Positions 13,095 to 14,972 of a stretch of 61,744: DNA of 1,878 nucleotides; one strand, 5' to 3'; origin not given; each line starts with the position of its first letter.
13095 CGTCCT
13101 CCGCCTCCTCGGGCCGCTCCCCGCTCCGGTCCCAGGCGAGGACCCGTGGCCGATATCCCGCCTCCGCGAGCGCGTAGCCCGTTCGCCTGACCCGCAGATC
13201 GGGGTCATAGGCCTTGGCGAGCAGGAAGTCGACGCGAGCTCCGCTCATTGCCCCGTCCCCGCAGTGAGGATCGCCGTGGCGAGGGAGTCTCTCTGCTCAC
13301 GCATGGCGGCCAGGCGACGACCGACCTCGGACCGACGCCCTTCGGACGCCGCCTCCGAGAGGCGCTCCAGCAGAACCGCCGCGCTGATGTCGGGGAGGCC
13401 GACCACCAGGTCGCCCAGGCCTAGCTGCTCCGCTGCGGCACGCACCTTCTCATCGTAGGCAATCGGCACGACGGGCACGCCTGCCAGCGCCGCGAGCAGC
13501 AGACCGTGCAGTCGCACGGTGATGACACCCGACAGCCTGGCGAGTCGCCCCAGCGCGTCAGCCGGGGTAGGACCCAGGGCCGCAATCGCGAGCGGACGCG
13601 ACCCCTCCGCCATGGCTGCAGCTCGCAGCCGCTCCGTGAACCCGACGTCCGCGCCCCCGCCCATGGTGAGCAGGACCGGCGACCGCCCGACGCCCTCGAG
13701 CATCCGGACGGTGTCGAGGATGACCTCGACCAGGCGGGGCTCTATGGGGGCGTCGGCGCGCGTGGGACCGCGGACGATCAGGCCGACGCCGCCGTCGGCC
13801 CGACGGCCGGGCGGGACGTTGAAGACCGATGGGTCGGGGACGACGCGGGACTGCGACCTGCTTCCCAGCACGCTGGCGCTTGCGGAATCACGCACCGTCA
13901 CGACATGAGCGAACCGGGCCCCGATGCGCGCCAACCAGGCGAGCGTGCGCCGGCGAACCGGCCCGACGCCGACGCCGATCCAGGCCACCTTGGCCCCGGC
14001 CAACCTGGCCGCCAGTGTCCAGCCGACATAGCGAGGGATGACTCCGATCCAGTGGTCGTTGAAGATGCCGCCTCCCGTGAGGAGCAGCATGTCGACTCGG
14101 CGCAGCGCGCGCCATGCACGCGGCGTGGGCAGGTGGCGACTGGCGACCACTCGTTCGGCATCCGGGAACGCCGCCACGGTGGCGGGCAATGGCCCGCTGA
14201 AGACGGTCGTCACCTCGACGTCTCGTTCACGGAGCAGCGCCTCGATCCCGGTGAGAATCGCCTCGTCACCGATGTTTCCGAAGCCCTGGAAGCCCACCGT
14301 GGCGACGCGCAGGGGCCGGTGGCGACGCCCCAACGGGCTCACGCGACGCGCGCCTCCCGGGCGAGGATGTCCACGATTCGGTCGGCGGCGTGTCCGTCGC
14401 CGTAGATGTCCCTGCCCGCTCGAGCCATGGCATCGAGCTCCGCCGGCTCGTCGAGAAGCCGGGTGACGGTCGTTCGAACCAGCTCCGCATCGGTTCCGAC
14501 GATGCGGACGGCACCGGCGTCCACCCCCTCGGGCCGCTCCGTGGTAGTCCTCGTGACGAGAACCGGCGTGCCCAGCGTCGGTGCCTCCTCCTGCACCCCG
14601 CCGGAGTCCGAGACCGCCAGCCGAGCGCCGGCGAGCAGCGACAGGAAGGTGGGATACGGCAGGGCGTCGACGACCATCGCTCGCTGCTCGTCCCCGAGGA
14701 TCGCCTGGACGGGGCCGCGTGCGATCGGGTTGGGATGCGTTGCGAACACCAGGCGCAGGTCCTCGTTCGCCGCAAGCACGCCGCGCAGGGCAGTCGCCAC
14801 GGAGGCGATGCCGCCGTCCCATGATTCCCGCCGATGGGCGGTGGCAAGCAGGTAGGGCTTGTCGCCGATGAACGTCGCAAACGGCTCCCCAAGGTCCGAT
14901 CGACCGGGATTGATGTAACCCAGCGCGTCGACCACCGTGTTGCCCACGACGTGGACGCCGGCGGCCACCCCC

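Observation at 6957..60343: Eighteen copies of a cysteine-pair SLH-like repeat form an invariant C-terminal triple module on six unrelated secreted enzymes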

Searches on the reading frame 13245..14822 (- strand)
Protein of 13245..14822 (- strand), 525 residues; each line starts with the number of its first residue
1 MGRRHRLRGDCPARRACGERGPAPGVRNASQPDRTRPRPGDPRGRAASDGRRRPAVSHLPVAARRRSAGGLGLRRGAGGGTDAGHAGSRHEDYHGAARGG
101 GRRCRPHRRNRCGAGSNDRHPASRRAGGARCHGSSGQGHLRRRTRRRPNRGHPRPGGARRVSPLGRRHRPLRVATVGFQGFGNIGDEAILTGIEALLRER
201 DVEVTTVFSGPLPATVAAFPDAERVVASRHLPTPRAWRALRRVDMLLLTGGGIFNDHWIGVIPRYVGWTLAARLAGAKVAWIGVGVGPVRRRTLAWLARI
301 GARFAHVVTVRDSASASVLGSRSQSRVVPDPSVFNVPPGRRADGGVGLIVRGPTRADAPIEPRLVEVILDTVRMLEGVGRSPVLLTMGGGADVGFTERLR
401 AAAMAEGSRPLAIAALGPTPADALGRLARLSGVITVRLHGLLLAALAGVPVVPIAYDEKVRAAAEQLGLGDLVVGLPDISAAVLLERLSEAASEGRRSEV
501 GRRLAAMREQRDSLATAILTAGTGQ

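Call 26: search_protein_families(library=pfam, proteins=[window:13245-14822:-], max_evalue=0.001)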
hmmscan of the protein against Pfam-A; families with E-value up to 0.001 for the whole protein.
window:13245-14822:- (525 aa): 1 family
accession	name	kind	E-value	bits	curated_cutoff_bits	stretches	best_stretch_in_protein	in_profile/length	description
PF04230.19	PS_pyruv_trans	-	3.4e-26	93.2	25.3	1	183-457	1-279/280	Polysaccharide pyruvyl transferase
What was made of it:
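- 13245..14342 (-): CsaB-like polysaccharide pyruvyl transferase, the probable maker of the SLH ligand's pyruvate ketal. Pfam PS_pyruv_trans 93 bits against a cutoff of 25.3 (call 26).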

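Call 42: search_protein_families(library=ncbifam, proteins=[window:13245-14822:-], max_evalue=0.00001)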
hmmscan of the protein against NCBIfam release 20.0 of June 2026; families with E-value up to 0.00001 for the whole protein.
window:13245-14822:- (525 aa): 1 family
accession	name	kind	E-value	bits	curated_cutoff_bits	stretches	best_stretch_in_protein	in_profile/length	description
TIGR03609.1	S_layer_CsaB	equivalog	2.5e-36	125.5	213.1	1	173-468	2-290/301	polysaccharide pyruvyl transferase CsaB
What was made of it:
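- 13245..14342 (-): The only NCBIfam hit is TIGR03609 S_layer_CsaB, E 2.5e-36, positions 2-290 of 301, but 125 bits is below the 213-bit equivalog cutoff (call 42).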
